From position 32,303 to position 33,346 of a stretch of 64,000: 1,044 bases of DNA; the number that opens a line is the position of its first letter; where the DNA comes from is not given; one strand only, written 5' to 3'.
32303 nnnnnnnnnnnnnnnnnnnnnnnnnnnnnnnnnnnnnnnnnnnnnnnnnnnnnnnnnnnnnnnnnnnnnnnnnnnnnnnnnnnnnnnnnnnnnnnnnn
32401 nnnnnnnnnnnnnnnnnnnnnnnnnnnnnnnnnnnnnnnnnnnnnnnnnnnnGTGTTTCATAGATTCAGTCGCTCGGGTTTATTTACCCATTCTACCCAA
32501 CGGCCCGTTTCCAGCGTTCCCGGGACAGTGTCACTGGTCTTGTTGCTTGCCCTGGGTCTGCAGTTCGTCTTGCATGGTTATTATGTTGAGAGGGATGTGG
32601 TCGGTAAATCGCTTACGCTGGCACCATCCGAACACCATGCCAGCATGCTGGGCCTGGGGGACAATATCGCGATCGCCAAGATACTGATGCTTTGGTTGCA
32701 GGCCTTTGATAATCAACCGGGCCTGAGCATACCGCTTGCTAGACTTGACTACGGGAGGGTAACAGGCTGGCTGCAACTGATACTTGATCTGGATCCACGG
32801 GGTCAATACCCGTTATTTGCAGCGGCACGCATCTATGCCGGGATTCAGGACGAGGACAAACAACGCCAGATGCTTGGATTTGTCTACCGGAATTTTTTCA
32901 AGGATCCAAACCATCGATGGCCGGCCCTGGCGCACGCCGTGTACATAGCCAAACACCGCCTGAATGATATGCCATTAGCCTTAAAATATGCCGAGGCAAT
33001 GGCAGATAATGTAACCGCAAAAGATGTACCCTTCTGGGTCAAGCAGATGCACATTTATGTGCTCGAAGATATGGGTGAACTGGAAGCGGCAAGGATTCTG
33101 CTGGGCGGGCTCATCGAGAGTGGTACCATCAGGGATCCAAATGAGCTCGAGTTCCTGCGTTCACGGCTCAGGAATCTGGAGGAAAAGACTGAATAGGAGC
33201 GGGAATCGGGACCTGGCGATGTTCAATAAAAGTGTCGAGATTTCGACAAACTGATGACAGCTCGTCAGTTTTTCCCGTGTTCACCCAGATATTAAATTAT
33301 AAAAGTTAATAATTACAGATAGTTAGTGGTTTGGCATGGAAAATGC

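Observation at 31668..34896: ABC-2 transporter split around the pilin gene, a pilGHI-like arrangement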

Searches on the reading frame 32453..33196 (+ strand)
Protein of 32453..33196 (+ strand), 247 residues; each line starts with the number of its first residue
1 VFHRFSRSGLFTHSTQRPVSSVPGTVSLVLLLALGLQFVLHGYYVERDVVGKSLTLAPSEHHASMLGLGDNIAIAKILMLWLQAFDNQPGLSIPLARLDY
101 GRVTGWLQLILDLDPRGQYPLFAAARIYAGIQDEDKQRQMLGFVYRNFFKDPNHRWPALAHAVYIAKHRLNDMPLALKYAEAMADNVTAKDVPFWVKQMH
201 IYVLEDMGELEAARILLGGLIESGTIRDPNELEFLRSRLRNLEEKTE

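Call 4: search_protein_families(library=pfam, proteins=[window:32453-33196:+], max_evalue=0.01)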
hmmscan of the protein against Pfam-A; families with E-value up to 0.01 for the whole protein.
window:32453-33196:+ (247 aa): 1 family
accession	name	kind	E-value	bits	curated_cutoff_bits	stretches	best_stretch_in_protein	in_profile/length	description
PF11161.13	DUF2944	-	0.0011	19.3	32.2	1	102-212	17-123/185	Protein of unknown function (DUF2946)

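Call 5: search_protein_families(library=ncbifam, proteins=[window:32453-33196:+], max_evalue=0.01)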
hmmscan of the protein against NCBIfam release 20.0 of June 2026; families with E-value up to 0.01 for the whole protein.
window:32453-33196:+ (247 aa): 0 families

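Call 11: find_homologous_proteins(query=window:32453-33196:+, max_evalue=0.001)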
Query window:32453-33196:+ (247 aa): 3983 proteins with E <= 0.001 among 8000 candidates; the best 120 are listed.
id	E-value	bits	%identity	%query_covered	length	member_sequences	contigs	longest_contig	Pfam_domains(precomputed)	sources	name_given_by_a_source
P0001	1.0e-161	554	100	100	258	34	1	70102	-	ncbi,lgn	-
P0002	1.2e-150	518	95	100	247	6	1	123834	-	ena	-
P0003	1.8e-147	508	92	100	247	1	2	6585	-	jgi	jgi:hypothetical protein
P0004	1.2e-144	499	90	100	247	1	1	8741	-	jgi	jgi:hypothetical protein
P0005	3.0e-144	497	90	100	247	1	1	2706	-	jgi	jgi:hypothetical protein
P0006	4.0e-144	497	90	100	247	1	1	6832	-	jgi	jgi:hypothetical protein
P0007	9.0e-136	470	85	100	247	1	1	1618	-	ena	-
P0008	3.9e-99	350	65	96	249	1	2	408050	-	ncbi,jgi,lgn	-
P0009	2.7e-87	311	60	96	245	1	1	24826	-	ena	-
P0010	7.8e-86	306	59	94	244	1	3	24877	-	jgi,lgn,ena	jgi:hypothetical protein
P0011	1.9e-85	305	58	96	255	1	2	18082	-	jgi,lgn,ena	jgi:hypothetical protein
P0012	6.0e-85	303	58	96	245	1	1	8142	-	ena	-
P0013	1.5e-84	302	56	97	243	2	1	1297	-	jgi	-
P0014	1.5e-84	302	58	96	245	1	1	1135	-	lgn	-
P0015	1.7e-84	302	58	97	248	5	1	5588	-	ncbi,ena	-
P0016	1.8e-84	302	58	97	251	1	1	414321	-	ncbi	-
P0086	4.7e-79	284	51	97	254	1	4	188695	-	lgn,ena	-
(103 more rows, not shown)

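Call 12: find_encoding_contigs(protein=P0008, flank=10000, max_places=2)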
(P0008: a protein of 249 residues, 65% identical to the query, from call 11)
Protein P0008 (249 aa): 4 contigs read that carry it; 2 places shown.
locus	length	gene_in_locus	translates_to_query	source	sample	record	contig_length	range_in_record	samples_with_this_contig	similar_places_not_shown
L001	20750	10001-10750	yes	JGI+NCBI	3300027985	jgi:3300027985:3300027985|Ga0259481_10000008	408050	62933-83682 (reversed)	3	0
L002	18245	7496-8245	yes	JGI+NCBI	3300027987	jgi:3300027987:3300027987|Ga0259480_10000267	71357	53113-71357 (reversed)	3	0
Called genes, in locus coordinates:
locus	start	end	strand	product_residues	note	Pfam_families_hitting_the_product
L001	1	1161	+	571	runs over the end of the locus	PF05157:MshEN, PF00437:T2SSE, PF13191:AAA_16 (faint), PF13401:AAA_22 (faint)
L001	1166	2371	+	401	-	PF28597:T2SSF_N, PF00482:T2SSF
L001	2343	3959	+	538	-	-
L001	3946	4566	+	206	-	-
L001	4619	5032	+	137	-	-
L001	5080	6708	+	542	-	-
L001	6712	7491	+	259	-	PF07963:N_methyl (faint)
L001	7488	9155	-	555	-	PF02518:HATPase_c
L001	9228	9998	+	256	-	-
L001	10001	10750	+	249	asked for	-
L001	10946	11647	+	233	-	PF07963:N_methyl (weak)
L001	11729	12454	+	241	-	PF00005:ABC_tran, PF13304:AAA_21 (weak)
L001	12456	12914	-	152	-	PF12694:cpYpsA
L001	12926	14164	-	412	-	PF00999:Na_H_Exchanger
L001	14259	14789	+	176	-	-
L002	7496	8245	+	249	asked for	-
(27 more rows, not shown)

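Call 13: find_encoding_contigs(protein=P0016, flank=10000, max_places=2)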
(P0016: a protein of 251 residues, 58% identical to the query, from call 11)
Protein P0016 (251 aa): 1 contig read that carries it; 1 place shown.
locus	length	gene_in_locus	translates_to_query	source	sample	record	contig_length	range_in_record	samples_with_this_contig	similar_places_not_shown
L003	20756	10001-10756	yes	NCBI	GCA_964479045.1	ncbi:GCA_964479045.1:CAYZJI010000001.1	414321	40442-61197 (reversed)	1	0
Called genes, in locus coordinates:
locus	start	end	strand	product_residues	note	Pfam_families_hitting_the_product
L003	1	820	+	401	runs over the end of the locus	PF28597:T2SSF_N (weak), PF00482:T2SSF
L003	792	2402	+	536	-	-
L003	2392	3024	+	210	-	-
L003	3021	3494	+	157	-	-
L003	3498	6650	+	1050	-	-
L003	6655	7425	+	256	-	PF07963:N_methyl (weak)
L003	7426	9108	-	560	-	PF02518:HATPase_c (weak)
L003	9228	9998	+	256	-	-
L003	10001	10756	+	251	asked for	-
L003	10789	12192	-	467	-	PF00211:Guanylate_cyc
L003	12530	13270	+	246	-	PF07963:N_methyl (weak)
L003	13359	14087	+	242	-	PF00005:ABC_tran, PF13304:AAA_21 (weak)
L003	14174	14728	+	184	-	-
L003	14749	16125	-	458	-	PF00069:Pkinase, PF03109:ABC1 (weak), PF07714:PK_Tyr_Ser-Thr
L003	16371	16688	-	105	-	PF08755:YccV-like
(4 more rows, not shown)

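Call 14: find_encoding_contigs(protein=P0086, flank=10000, max_places=2)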
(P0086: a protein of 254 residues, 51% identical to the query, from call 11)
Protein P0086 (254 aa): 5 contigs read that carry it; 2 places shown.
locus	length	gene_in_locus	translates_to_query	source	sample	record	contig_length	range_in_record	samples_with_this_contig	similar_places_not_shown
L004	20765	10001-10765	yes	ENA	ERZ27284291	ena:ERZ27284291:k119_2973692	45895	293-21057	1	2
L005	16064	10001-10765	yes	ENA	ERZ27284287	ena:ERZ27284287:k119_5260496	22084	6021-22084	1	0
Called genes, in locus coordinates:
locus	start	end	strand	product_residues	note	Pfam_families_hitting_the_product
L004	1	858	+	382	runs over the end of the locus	?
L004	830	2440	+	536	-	-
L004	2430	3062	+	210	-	-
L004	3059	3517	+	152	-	-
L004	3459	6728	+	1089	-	-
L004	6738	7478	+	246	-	PF07963:N_methyl (weak)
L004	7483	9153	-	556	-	PF02518:HATPase_c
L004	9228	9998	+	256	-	-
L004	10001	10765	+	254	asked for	-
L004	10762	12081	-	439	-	PF00211:Guanylate_cyc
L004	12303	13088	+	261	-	PF07963:N_methyl (weak)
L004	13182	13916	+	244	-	PF00005:ABC_tran, PF13304:AAA_21 (weak)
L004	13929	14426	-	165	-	PF12694:cpYpsA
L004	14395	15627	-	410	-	PF00999:Na_H_Exchanger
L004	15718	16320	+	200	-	-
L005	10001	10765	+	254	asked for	-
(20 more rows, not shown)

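Call 17: find_related_loci(query=A1, collection=genome_contigs, flank=10000)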
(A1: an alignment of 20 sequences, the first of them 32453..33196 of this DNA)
Query A1 (247 aa) in genome_contigs; peptide patterns used: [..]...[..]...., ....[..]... (x = any residue, [..] = any of these).
313 stretches matched a pattern; 260 encode a relative of the query (tblastn E <= 1e-3); the best 80 are kept; 80 distinct loci.
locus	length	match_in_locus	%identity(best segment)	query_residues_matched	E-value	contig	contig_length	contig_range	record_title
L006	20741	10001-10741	94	1-247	7e-150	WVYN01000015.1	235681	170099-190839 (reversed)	MAG: Gammaproteobacteria bacterium isolate CS3-C001 C_merged_R1_(paired)_contig_69063, whole genome shotgun sequence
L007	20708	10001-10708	65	8-243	4e-101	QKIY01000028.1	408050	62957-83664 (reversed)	MAG: Gammaproteobacteria bacterium isolate SZUA-592 scaffold_7, whole genome shotgun sequence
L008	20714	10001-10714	58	6-244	6e-90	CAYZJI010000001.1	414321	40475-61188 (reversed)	MAG TPA_asm: uncultured Enterobacteriaceae bacterium isolate SRP237561_co1_343 genome assembly, contig: NODE_6_length_41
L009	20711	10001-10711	58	11-247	5e-89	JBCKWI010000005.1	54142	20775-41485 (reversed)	Gammaproteobacteria bacterium isolate SLM_MC1B_02-G04 Node_5_length_54142_cov_84.323577, whole genome shotgun sequence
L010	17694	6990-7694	57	13-247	6e-88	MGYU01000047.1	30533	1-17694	MAG: Gammaproteobacteria bacterium RIFCSPLOWO2_12_47_11 rifcsplowo2_12_sub10_scaffold_273, whole genome shotgun sequence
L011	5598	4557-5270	55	10-247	2e-87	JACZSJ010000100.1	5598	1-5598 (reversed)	MAG: Proteobacteria bacterium isolate B10T3L8 B10T3L8_NODE6048, whole genome shotgun sequence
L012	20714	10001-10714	53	10-247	8e-87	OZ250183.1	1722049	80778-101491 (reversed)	MAG: Gammaproteobacteria bacterium isolate 199f01e0-4b69-4957-895e-b8a6e33be50a genome assembly, chromosome: 1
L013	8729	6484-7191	55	8-243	1e-86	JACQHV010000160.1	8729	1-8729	MAG: Gammaproteobacteria bacterium isolate NC_groundwater_1108_Ag_S2p5_46_34 S_2p5_S6_coassembly_k141_3211735, whole gen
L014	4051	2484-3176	57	16-246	1e-85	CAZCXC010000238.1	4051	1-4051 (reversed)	MAG TPA_asm: uncultured Enterobacteriaceae bacterium isolate binchicken_co244_6 genome assembly, contig: k141_1563751, w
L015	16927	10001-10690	56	16-245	9e-85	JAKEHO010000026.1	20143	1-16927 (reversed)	MAG: Gammaproteobacteria bacterium isolate PMV_7.24 PMV_7.24.k101_136051, whole genome shotgun sequence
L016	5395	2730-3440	54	11-247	6e-85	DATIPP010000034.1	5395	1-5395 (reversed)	MAG TPA_asm: Gammaproteobacteria bacterium isolate SMAG_U15853 k141_148144, whole genome shotgun sequence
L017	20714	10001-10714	53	10-247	5e-84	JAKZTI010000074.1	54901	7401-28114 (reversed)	MAG: Gammaproteobacteria bacterium isolate Langseth_MAG_00055 Langseth_MAG_00055_000000000074, whole genome shotgun sequ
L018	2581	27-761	53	5-246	4e-85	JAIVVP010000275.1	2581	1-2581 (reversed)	MAG: Gemmatimonadota bacterium isolate HYP3_RS_04_7 NODE_18477_length_2581_cov_0.249796, whole genome shotgun sequence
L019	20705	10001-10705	51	9-243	4e-81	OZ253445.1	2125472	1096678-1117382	MAG: Gammaproteobacteria bacterium isolate 784a0e4a-5893-478c-96b6-681db1ea85f7 genome assembly, chromosome: 1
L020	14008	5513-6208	54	16-247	3e-80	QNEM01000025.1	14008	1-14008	MAG: Gammaproteobacteria bacterium isolate B40_G6 B40_Guay6_scaffold_02529, whole genome shotgun sequence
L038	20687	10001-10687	54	14-242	1e-78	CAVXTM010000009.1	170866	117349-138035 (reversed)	MAG: uncultured Gammaproteobacteria bacterium isolate MFD06229.bin.1.238 genome assembly, contig: contig_4018, whole gen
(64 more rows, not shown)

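Call 29: predict_structure(alignment_id=A1)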
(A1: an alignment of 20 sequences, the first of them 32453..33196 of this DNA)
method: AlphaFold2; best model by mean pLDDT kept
length: 247 residues; sequences in the alignment: 20
mean_pLDDT: 84.7   pTM: 0.72
mean pLDDT of the five models: 84.7, 83.4, 81.9, 81.8, 79.5
residues with pLDDT >= 90: 104; 70-90: 110; 50-70: 20; < 50: 13
segments of 3 or more residues with pLDDT < 50: 1-13
pLDDT, mean of each block of 10 residues (from residue 1): 43 60 88 88 64 78 80 89 73 76 95 93 91 94 98 96 96 97 94 89 90 86 85 89 87
secondary structure, 60 per line:
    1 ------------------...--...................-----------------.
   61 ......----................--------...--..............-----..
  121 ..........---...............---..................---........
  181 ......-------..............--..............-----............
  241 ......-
elements in order: H24-42 H60-66 H71-86 H100-113 H119-130 H134-148 H152-169 H173-186 H194-207 H210-223 H229-246
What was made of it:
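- Checked: It has one N-terminal TM helix (call 29).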

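Call 32: fold_search(model_id=the predicted structure, library=pdb)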
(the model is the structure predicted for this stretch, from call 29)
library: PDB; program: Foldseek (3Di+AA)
matches with E <= 10: 1187; with E <= 0.001: 0
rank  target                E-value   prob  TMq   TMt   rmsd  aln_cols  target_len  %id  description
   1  8chy                  3.3e-02  0.99  0.33  0.31   9.1       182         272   15  Crystal structure of an 8-repeat consensus TPR superhelix with Zinc. (released 2024-02-21)
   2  9rtt_Q                3.5e-02  1.00  0.36  0.13   9.6       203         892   15  Activated Elongation Complex with IWS1 and ELOF1 (released 2025-09-03)
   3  9gzg_A                5.1e-02  1.00  0.38  0.54   6.8       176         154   16  Crystal structure of CTPR4E4 mutant (released 2025-10-15)
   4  9qhc_B                5.1e-02  0.99  0.37  0.34   9.6       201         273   16  Crystal structure of 8-repeat CTPR protein with eliminated coordination sites (released 2025-10-22)
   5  6bd1_A                5.8e-02  0.87  0.24  0.25  13.2       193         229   14  Complex of 14-3-3 theta with an IRSp53 peptide phosphorylated at S366 (released 2018-10-24)
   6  9n2d_F                5.8e-02  0.75  0.23  0.23  14.5       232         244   13  Cryo-EM structure of an extended F. johnsoniae BAM complex, composite map (released 2025-07-09)
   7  6e9v_A                8.2e-02  0.18  0.13  0.15  14.2       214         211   16  DHF79 filament (released 2018-11-21)
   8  4zlh_B                8.6e-02  0.99  0.41  0.32   8.4       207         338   15  Structure of the LapB cytoplasmic domain at 2 angstroms (released 2015-11-11)
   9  3cvl_A                9.4e-02  0.97  0.33  0.29   9.3       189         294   11  Structure of Peroxisomal Targeting Signal 1 (PTS1) binding domain of Trypanosoma brucei Peroxin 5 (TbPEX5)complexed to (released 2008-06-24)
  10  4zlh_A                9.9e-02  0.99  0.41  0.33   8.3       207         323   15  Structure of the LapB cytoplasmic domain at 2 angstroms (released 2015-11-11)
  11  5wrv_B                1.0e-01  0.99  0.33  0.46   8.3       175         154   15  Complex structure of human SRP72/SRP68 (released 2017-06-21)
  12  3cvn_A                1.0e-01  0.97  0.33  0.28   9.8       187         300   12  Structure of Peroxisomal Targeting Signal 1 (PTS1) binding domain of Trypanosoma brucei Peroxin 5 (TbPEX5)complexed to (released 2008-06-24)
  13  4r7s                  1.0e-01  0.94  0.32  0.31  10.6       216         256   14  Crystal structure of a tetratricopeptide repeat protein (PARMER_03812) from Parabacteroides merdae ATCC 43184 at 2.39 A  (released 2014-10-01)
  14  1w3b_B                1.1e-01  0.98  0.34  0.24   9.7       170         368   17  The superhelical TPR domain of O-linked GlcNAc transferase reveals structural similarities to importin alpha. (released 2004-09-09)
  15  8g9j                  1.1e-01  0.38  0.17  0.20  12.3       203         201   18  Geometrically programmable nanomaterial construction using regularized protein building blocks (released 2024-03-13)
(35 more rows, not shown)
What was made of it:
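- On NosDFY copper-site assembly system: The partner is an all-helical TPR-like protein (calls 29, 32).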

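Call 42: search_solved_structures(query=A1, max_evalue=10)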
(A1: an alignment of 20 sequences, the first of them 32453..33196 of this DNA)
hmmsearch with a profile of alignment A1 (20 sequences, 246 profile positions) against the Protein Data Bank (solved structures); distinct sequences matched with E-value up to 10: 10.
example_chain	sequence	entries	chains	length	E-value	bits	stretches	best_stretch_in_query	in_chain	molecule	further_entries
9qhb_A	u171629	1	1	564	1.5e-05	27.8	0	91-113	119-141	Engineered tetratricopeptide repeat protein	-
8bu0_A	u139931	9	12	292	7.5e-05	25.6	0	91-114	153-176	Consensus tetratricopeptide repeat protein | Crystal structure of an 8-repeat consensus TPR superhelix with Zinc. | Monomer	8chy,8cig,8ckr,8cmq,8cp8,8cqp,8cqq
9qhc_A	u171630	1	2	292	9.3e-05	25.3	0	91-113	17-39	Engineered tetratricopeptide repeat protein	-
7obi_A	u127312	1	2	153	0.00055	22.7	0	92-132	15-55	CTPR-rv4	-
2fo7_A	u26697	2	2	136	0.0036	20.1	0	91-113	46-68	SYNTHETIC CONSENSUS TPR PROTEIN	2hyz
8ch0_A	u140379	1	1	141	0.0046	19.7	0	91-113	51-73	Consensus tetratricopeptide repeat protein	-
3kd7_A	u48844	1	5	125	0.056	16.2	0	91-113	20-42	CTPR390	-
9gzg_A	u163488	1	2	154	0.12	15.1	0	93-113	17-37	Engineered CTPR protein with glutamic acids for conductivity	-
2avp_A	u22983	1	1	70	0.74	12.5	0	91-114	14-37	synthetic consensus TPR protein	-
1na0_A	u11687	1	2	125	0.91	12.2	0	91-113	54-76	designed protein CTPR3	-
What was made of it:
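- TPR-like accessory protein (calls 29, 32, 42).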

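Call 82: search_protein_representatives(alignment_id=A1)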
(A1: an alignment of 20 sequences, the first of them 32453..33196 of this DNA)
Query: 20 sequences, 246 profile positions. Proteins with E-value up to 0.001 (for the whole library): 688; up to 1e-10: 524; up to 1e-30: 221. The best 150 are listed.
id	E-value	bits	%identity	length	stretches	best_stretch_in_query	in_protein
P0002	6.5e-113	392.6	-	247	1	4-242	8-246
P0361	1.7e-88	312.7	-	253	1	12-242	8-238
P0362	2.9e-88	311.9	-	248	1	7-244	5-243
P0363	4.9e-87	307.9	-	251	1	6-241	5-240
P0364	2.5e-86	305.6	-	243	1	11-242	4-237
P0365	5.5e-86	304.5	-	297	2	6-188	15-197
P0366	1.6e-84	299.6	-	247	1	8-241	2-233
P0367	2.7e-84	298.9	-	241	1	7-242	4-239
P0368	3.8e-83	295.2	-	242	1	10-241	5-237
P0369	4.6e-83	294.9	-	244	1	10-243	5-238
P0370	5.8e-83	294.5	-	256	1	8-241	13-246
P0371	4.2e-82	291.7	-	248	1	8-240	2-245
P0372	2.4e-81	289.2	-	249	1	6-243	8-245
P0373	1.6e-78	280.0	-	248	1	4-243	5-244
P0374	2.0e-77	276.4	-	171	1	75-242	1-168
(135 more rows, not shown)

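Call 85: search_protein_families(library=pfam, proteins=[L038:3916-5160:+, L038:5692-6777:-, L038:7246-7884:+, L038:7881-8411:-, L038:8317-8754:-, L038:12332-13447:+, L038:13964-14605:+, L038:14651-16024:-], max_evalue=0.001)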
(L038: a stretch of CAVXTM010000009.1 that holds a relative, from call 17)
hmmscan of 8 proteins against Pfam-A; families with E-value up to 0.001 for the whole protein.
L038:3916-5160:+ (414 aa): 2 families
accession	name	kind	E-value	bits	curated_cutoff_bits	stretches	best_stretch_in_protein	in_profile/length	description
PF00872.24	Transposase_mut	-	5.1e-53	180.8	21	1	18-377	21-372/379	Transposase, Mutator family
PF10551.15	MULE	-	0.00043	21.1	27.6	1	171-260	4-95/99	MULE transposase domain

L038:5692-6777:- (361 aa): 5 families
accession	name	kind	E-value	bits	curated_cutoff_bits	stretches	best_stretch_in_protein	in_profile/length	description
PF13358.12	DDE_3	-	5e-22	78.8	28.6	1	169-314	2-145/146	DDE superfamily endonuclease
PF13565.12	HTH_32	-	1.6e-11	45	33.7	1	60-128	2-73/73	Homeodomain-like domain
PF13384.12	HTH_23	-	1.1e-10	41.5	24.6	1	28-74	2-48/50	Homeodomain-like domain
PF13551.12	HTH_29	-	9.2e-09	35.7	28.1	1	33-88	1-58/64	Winged helix-turn helix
PF13518.12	HTH_28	-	0.00017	22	25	1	32-84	1-50/52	Helix-turn-helix domain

L038:7246-7884:+ (212 aa): 1 family
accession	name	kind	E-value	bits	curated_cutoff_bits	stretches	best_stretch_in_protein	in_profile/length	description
PF00872.24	Transposase_mut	-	2.5e-33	115.9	21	1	8-182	204-377/379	Transposase, Mutator family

L038:7881-8411:- (176 aa): 0 families

L038:8317-8754:- (145 aa): 0 families

L038:12332-13447:+ (371 aa): 3 families
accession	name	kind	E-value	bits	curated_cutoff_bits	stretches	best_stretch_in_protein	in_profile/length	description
PF00990.26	GGDEF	-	3.5e-11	43.6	23.8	1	211-354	3-148/161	Diguanylate cyclase, GGDEF domain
PF13188.13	PAS_8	-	3.2e-06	27.3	21.8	1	94-126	5-37/65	PAS domain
PF00989.32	PAS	-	3.6e-05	24.2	22.6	1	94-134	5-45/113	PAS fold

L038:13964-14605:+ (213 aa): 3 families
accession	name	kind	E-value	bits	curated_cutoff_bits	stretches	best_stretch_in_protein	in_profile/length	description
PF00027.35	cNMP_binding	-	4.2e-19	68.7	27.5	1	26-109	3-85/89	Cyclic nucleotide-binding domain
PF13545.12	HTH_Crp_2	-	8.7e-12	45.3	27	1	145-209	1-61/70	Crp-like helix-turn-helix domain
PF00325.26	Crp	-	5.8e-06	26.4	21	1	170-200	2-32/32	Bacterial regulatory proteins, crp family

L038:14651-16024:- (457 aa): 2 families
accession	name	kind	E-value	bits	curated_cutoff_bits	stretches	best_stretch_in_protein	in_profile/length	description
PF13487.12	HD_5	-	1.8e-31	109.6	27.2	1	190-352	6-170/170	HD domain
PF11871.13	DUF3391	-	1.4e-16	61.7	27.8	1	4-164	3-133/136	Domain of unknown function (DUF3391)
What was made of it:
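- The four-gene unit stays intact behind IS elements in L038 (call 85).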
